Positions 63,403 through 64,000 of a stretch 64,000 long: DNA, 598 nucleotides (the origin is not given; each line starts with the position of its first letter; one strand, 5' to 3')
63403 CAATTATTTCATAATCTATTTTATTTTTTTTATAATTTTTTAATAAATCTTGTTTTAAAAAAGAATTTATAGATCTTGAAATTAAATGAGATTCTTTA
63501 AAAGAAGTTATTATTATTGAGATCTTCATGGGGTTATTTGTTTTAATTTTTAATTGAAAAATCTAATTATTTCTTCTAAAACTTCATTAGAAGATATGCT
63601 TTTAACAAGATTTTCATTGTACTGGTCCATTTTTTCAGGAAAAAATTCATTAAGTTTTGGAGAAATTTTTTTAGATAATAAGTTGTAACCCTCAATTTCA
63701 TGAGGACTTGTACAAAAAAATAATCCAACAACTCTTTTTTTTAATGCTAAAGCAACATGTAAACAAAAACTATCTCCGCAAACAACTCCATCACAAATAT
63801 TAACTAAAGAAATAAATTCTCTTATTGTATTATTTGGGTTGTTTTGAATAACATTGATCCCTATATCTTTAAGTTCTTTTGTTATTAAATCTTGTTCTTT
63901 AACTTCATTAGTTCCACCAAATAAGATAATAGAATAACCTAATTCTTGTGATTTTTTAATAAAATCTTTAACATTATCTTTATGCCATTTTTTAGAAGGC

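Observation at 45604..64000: Roughly 18 kb surface-glycosylation island with mixed archaeal and bacterial-type enzymes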

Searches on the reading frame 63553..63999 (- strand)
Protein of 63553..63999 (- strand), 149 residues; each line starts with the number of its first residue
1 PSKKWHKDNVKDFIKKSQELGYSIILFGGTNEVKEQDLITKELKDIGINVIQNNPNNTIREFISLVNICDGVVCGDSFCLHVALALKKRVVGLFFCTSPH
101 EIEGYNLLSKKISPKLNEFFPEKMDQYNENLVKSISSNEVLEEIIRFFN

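Call 7: search_protein_families(library=pfam, proteins=[window:63553-63999:-], max_evalue=0.01)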
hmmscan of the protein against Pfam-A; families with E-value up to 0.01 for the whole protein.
seq(149 aa): 1 family
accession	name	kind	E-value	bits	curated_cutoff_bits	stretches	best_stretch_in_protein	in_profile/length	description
PF01075.23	Glyco_transf_9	-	4.1e-16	59.5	22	1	2-114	118-229/247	Glycosyltransferase family 9 (heptosyltransferase)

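Call 9: find_homologous_proteins(query=window:63553-63999:-, max_evalue=0.001)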
Query seq(149 aa) (149 aa): 6 proteins with E <= 0.001 among 49 candidates.
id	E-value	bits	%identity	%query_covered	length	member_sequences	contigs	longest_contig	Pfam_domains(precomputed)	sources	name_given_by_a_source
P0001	6.6e-53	197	65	97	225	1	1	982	PF01075.24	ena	-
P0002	7.0e-52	193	60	100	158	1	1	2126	PF01075.24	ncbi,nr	ncbi:MAG TPA: glycosyltransferase family 9 protein, partial [Candidatus Nanoarchaeia archaeon]|nr:gl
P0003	6.4e-46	174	52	95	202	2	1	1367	PF01075.24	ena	-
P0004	5.5e-41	158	54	92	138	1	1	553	PF01075.24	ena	-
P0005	6.8e-37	145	56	80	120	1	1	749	PF01075.24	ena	-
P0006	2.0e-22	98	64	48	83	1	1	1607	PF01075.24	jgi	-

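Call 11: find_related_loci(query=A1, collection=genome_contigs, flank=10000)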
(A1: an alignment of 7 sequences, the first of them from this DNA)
Query A1 (149 aa) in genome_contigs; peptide patterns used: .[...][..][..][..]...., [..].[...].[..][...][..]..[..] (x = any residue, [..] = any of these).
184 stretches matched a pattern; 92 encode a relative of the query (tblastn E <= 1e-3); the best 80 are kept; 80 distinct loci.
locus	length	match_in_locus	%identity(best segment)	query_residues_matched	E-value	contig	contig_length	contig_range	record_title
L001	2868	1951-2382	58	1-144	1e-56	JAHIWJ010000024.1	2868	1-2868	MAG: Nanoarchaeota archaeon isolate MM_PW_MetaG.mb.4 MM_PW_MetaG.mb.4_k141_98926, whole genome shotgun sequence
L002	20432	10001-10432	60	1-144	1e-55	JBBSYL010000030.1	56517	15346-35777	MAG: Nanoarchaeota archaeon isolate H51-bin083_1 H51_bin083_1_000000000030, whole genome shotgun sequence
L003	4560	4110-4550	56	1-147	8e-56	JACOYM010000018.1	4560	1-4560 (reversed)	MAG: Candidatus Pacearchaeota archaeon isolate NC_groundwater_179_Ag_S-0.1um_37_8 S4_GD2017_2_S1_scaffold_14417, whole g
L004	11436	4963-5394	55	1-144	7e-55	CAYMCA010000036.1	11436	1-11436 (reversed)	MAG TPA_asm: Candidatus Woesearchaeota archaeon isolate binchicken_co38_1125 genome assembly, contig: NODE_12019_length_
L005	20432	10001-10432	56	1-144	8e-55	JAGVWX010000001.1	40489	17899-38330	Candidatus Pacearchaeota archaeon isolate RIFCSPHIGHO2_01_FULL_39_44 rifcsphigho2_01_scaffold_6418, whole genome shotgun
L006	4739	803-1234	58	1-144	9e-55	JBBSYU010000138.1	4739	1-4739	MAG: Nanoarchaeota archaeon isolate H43-bin046_1 H43_bin046_1_000000000138, whole genome shotgun sequence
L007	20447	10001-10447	60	1-148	8e-55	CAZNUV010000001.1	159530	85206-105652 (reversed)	MAG TPA_asm: Candidatus Woesearchaeota archaeon isolate SRP178699_co1_41 genome assembly, contig: NODE_26_length_159530_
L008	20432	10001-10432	58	1-144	1e-54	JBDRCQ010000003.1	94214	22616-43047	MAG: archaeon isolate MEGAHIT-group-1.191 k141_12421602, whole genome shotgun sequence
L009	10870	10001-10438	53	1-146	4e-54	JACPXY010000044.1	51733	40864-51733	MAG: Candidatus Pacearchaeota archaeon isolate NC_groundwater_849_Pr1_B-0.1um_42_10 Montesol18_Bp1_scaffold_886158, whol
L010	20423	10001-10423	60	1-141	4e-54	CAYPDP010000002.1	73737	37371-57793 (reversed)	MAG TPA_asm: Candidatus Woesearchaeota archaeon isolate SRP216583_co1_179 genome assembly, contig: NODE_142_length_73737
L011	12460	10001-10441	57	1-147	1e-53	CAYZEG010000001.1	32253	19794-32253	MAG TPA_asm: Candidatus Woesearchaeota archaeon isolate SRP050083_co1_303 genome assembly, contig: NODE_473_length_32253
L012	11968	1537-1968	56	1-144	7e-54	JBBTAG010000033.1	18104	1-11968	MAG: Nanoarchaeota archaeon isolate H41-bin129_1 H41_bin129_1_000000000033, whole genome shotgun sequence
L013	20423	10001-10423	59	1-141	1e-53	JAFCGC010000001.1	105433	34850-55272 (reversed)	Candidatus Pacearchaeota archaeon isolate Meg22_46_Bin_244 Meg22_46_Bin_244_scaffold_41, whole genome shotgun sequence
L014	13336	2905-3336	57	1-144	1e-53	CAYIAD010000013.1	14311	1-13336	MAG TPA_asm: Candidatus Woesearchaeota archaeon isolate ERP119705_co1_747 genome assembly, contig: NODE_5224_length_1431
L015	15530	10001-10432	56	1-144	9e-54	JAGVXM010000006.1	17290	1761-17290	Candidatus Pacearchaeota archaeon isolate RIFCSPHIGHO2_01_FULL_33_47 rifcsphigho2_01_scaffold_7210, whole genome shotgun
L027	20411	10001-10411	57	1-137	4e-52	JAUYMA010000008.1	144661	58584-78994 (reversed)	MAG: Nanoarchaeota archaeon isolate C24_metabat.bin.61 C24_k141_378096, whole genome shotgun sequence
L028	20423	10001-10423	57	1-141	6e-52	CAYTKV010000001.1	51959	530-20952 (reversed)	MAG TPA_asm: Candidatus Woesearchaeota archaeon isolate SRP269290_co3_959 genome assembly, contig: NODE_509_length_51959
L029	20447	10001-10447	57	1-149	4e-52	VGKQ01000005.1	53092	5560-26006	MAG: Candidatus Pacearchaeota archaeon isolate M_DeepCast_400m_m2_082 M_DeepCast_400m_m2_082_Ga0194112_10000593, whole g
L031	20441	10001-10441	54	1-147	1e-51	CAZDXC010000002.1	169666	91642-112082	MAG TPA_asm: Candidatus Woesearchaeota archaeon isolate binchicken_co294_42 genome assembly, contig: NODE_142_length_169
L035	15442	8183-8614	57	1-144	3e-51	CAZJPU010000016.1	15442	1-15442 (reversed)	MAG TPA_asm: Candidatus Woesearchaeota archaeon isolate binchicken_co181_604 genome assembly, contig: NODE_6618_length_1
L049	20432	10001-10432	53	1-144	5e-49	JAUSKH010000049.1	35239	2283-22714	MAG: Nanoarchaeota archaeon isolate E14_metabat.bin.43 E14_k141_1038666, whole genome shotgun sequence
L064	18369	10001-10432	51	1-144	2e-45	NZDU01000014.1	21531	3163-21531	MAG: Candidatus Pacearchaeota archaeon isolate ARS103 37274, whole genome shotgun sequence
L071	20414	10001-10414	51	1-141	4e-43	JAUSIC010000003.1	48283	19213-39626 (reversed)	MAG: Nanoarchaeota archaeon isolate E14_metabat.bin.221 E14_k141_1412572, whole genome shotgun sequence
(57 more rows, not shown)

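Call 15: search_protein_families(library=ncbifam, proteins=[window:63553-63999:-], max_evalue=0.01)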
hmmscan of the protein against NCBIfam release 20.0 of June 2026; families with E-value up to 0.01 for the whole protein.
seq(149 aa): 5 families
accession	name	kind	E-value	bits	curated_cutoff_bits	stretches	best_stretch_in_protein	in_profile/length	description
TIGR02195.1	heptsyl_trn_II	equivalog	4.5e-12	45.7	134.6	1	1-144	187-334/339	lipopolysaccharide heptosyltransferase II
NF008162.0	PRK10916.1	equivalog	6.8e-10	38.6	569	1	1-100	193-293/348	ADP-heptose--LPS heptosyltransferase RfaF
TIGR02193.1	heptsyl_trn_I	equivalog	2.5e-07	30.2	185.3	1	2-143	193-315/320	lipopolysaccharide heptosyltransferase I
TIGR02201.1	heptsyl_trn_III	equivalog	0.00098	18.3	170.2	1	3-105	195-297/344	putative lipopolysaccharide heptosyltransferase III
NF008204.0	PRK10964.1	equivalog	0.001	18.3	437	1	2-113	191-298/322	lipopolysaccharide heptosyltransferase RfaC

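Call 38: search_protein_representatives(alignment_id=A1)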
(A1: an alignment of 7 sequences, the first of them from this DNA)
Query: 7 sequences, 149 profile positions. Proteins with E-value up to 0.001 (for the whole library): 1905; up to 1e-10: 295; up to 1e-30: 20. The best 150 are listed.
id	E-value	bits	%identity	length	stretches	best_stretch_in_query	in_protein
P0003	4.6e-73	260.4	-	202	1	1-148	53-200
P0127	1.2e-62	226.6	-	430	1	1-146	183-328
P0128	2.9e-61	222.1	-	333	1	1-147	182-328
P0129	5.6e-61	221.1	-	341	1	1-148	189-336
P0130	4.7e-59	214.9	-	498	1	1-145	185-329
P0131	5.5e-54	198.5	-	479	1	1-147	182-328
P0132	7.5e-54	198.0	-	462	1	1-147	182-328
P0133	1.2e-48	181.1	-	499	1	1-144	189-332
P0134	6.0e-44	165.9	-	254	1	33-144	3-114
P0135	4.8e-39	150.0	-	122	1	58-147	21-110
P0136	8.3e-39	149.2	-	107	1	1-98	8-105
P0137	1.0e-38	148.9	-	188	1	1-144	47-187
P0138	8.7e-38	145.9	-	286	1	1-147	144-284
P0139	3.8e-37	143.8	-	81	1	72-147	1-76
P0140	3.7e-36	140.6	-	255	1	1-143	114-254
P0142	4.6e-34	133.8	-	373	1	2-147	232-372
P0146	7.0e-30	120.2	-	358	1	1-146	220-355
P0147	1.2e-29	119.5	-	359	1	1-147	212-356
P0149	2.2e-26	108.9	-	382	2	1-147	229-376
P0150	4.1e-22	95.0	-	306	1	2-116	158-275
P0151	2.2e-21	92.6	-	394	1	1-148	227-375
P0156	1.9e-20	89.6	-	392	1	11-115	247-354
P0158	3.2e-20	88.9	-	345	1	13-132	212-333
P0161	4.6e-19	85.1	-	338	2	3-112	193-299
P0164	1.4e-18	83.6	-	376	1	3-114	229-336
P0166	2.0e-18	83.1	-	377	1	2-115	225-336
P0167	2.0e-18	83.0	-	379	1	1-145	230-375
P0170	4.7e-18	81.9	-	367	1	1-113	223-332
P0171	5.1e-18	81.7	-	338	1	1-148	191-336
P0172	7.4e-18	81.2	-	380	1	3-146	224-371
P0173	1.2e-17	80.6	-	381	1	9-114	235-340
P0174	1.9e-17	79.9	-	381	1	2-115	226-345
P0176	2.2e-17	79.7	-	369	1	9-147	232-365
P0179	3.8e-17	78.9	-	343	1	1-116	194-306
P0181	4.2e-17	78.8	-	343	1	3-110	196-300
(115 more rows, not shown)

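Call 39: list_cluster_members(proteins=[P0142, P0146, P0147, P0149, P0150, P0151, P0156, P0158, P0161, P0164])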
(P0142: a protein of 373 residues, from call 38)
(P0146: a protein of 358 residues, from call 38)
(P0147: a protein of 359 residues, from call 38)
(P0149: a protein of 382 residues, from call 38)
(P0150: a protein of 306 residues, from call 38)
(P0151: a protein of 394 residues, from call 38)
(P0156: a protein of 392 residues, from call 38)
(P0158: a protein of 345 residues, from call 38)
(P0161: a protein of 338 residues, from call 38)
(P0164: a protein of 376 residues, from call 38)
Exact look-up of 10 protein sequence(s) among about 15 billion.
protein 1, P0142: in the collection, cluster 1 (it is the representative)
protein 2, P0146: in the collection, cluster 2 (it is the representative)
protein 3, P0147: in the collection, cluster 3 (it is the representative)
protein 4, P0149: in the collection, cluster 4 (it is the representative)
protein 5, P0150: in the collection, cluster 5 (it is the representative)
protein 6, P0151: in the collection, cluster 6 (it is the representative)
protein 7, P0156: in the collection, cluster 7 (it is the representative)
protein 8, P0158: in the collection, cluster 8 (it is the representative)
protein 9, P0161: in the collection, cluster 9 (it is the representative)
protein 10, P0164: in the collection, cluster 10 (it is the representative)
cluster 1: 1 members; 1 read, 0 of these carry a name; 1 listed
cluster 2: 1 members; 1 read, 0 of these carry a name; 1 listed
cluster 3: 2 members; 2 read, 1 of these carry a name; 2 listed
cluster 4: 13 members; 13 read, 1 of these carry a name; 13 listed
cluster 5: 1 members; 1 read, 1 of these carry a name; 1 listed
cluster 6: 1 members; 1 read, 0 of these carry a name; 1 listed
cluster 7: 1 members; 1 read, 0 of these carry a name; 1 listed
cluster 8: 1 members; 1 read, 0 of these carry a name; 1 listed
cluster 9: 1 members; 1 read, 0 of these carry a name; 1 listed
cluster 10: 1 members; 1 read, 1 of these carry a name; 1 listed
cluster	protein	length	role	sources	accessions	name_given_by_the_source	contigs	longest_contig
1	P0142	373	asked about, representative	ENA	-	-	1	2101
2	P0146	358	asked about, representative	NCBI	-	-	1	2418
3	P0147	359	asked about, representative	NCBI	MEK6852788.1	MAG: glycosyltransferase family 9 protein [Nanoarchaeota archaeon]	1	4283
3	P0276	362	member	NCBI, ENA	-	-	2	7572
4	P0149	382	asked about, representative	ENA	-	-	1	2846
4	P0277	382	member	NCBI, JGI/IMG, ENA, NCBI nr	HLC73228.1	MAG TPA: glycosyltransferase family 9 protein [Candidatus Nanoarchaeia archaeon] | glycosyltransferase family 9 protein [Candidatus Nanoarchaeia archaeon]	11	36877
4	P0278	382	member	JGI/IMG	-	-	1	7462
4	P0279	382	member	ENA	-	-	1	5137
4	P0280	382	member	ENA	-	-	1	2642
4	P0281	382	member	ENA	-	-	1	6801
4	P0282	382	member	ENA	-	-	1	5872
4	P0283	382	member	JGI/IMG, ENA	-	-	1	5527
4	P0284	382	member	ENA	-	-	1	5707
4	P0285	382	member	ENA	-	-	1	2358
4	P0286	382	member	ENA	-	-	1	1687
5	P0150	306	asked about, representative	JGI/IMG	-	heptosyltransferase-2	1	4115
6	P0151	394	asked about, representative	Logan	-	-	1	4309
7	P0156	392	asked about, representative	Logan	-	-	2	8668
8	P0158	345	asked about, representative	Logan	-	-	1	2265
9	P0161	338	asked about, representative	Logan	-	-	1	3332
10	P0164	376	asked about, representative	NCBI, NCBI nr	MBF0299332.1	MAG: glycosyltransferase family 9 protein [Oligoflexia bacterium] | glycosyltransferase family 9 protein [Oligoflexia bacterium]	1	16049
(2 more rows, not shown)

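Call 40: list_cluster_members(proteins=[P0166, P0167, P0170, P0171, P0172, P0173, P0174, P0176, P0179, P0181])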
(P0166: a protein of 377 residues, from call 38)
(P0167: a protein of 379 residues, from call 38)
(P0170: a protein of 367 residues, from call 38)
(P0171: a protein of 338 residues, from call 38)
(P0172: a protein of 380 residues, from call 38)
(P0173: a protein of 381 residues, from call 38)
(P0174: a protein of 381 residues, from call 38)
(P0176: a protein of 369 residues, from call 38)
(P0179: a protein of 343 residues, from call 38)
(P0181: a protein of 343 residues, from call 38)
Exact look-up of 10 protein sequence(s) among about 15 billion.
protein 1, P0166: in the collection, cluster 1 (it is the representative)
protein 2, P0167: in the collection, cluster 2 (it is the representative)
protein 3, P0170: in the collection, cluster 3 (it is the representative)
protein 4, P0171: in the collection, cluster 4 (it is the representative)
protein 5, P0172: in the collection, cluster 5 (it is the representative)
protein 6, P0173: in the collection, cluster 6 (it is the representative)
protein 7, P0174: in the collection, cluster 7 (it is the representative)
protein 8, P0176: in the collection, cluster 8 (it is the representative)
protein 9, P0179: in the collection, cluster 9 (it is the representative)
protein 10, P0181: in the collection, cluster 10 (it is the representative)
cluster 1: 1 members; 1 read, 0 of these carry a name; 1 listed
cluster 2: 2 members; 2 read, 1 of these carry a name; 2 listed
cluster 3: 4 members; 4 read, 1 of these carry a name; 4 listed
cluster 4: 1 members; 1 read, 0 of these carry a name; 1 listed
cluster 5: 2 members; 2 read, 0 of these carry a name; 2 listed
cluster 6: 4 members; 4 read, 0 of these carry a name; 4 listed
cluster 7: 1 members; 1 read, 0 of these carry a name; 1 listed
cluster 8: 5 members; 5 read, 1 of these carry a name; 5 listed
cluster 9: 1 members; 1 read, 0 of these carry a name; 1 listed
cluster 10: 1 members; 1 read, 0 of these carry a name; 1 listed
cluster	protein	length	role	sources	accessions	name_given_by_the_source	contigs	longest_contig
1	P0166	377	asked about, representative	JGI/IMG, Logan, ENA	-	-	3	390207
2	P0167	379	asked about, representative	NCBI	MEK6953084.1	MAG: glycosyltransferase family 9 protein, partial [Nanoarchaeota archaeon]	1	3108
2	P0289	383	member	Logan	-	-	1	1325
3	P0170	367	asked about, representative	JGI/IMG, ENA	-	-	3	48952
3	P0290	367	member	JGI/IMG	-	heptosyltransferase-2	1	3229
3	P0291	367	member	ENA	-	-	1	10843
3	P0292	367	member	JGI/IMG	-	-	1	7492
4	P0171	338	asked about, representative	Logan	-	-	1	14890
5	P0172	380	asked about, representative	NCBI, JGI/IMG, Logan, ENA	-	-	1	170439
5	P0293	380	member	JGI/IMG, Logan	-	-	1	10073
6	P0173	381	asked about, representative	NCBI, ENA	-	-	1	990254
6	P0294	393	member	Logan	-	-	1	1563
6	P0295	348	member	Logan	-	-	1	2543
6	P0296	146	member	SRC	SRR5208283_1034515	-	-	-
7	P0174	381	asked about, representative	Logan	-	-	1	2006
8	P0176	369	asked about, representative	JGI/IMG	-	-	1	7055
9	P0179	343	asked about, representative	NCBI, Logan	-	-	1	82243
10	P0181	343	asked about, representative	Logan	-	-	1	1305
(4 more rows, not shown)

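Call 50: search_protein_families(library=pfam, proteins=[L027:13704-14738:+], max_evalue=1)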
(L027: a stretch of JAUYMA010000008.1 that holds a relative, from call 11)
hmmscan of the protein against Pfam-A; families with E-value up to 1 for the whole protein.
L027:13704-14738:+ (344 aa): 8 families
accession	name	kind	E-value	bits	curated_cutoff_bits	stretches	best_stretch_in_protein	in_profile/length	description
PF16363.11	GDP_Man_Dehyd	-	6.8e-122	407.5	27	1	5-331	1-332/332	GDP-mannose 4,6 dehydratase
PF01370.27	Epimerase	-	5.3e-63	213.1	20.9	1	4-248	1-240/240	NAD dependent epimerase/dehydratase family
PF04321.23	RmlD_sub_bind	-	7.2e-13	48.7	27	1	4-166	3-143/287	RmlD substrate binding domain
PF01073.25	3Beta_HSD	-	0.0059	16.1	22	1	42-159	38-157/280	3-beta hydroxysteroid dehydrogenase/isomerase family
PF02719.21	Polysacc_synt_2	-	0.0062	16.2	20.2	1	5-111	2-116/293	Polysaccharide biosynthesis protein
PF11349.13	DUF3151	-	0.046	14.3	28.4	1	142-182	49-89/127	Protein of unknown function (DUF3151)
PF05368.20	NmrA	-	0.058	13.4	27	1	5-69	6-68/298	NmrA-like family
PF07993.18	NAD_binding_4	-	0.069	12.7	20.1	1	6-130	1-143/258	Male sterility protein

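Call 57: search_protein_families(library=pfam, alignment_id=A4, max_evalue=0.00001)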
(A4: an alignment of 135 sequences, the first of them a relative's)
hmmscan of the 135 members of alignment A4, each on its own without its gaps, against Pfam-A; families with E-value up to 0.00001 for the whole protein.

A. member 1, L007:468-1562:- (364 aa): 2 families
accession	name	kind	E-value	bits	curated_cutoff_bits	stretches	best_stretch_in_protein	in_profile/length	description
PF03275.19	GLF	-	9.6e-71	238.1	26.3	1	151-344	2-203/203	UDP-galactopyranose mutase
PF13450.12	NAD_binding_8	-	7e-17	61.9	21.9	1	9-73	1-65/68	NAD(P)-binding Rossmann-like domain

B. families by the number of members that match (of 135 scanned): 87 families (the first 25 are shown)
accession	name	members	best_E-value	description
PF00535.33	Glycos_transf_2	23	1.2e-33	Glycosyl transferase family 2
PF13641.12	Glyco_tranf_2_3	20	1.4e-22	Glycosyltransferase like family 2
PF04055.27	Radical_SAM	11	2.4e-25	Radical SAM superfamily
PF16363.11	GDP_Man_Dehyd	10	2.3e-148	GDP-mannose 4,6 dehydratase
PF04321.23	RmlD_sub_bind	10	4.9e-76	RmlD substrate binding domain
PF01370.27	Epimerase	10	1.1e-69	NAD dependent epimerase/dehydratase family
PF00534.26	Glycos_transf_1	10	6.2e-36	Glycosyl transferases group 1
PF13692.12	Glyco_trans_1_4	10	1.2e-30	Glycosyl transferases group 1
PF13439.12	Glyco_transf_4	9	5.5e-29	Glycosyltransferase Family 4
PF02719.21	Polysacc_synt_2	9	9.2e-21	Polysaccharide biosynthesis protein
PF01073.25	3Beta_HSD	8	1.1e-34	3-beta hydroxysteroid dehydrogenase/isomerase family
PF07993.18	NAD_binding_4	8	5.3e-25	Male sterility protein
PF13489.12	Methyltransf_23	8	1.2e-23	Methyltransferase domain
PF01075.23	Glyco_transf_9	8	1.4e-21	Glycosyltransferase family 9 (heptosyltransferase)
PF13231.12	PMT_2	8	7.2e-17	Dolichyl-phosphate-mannose-protein mannosyltransferase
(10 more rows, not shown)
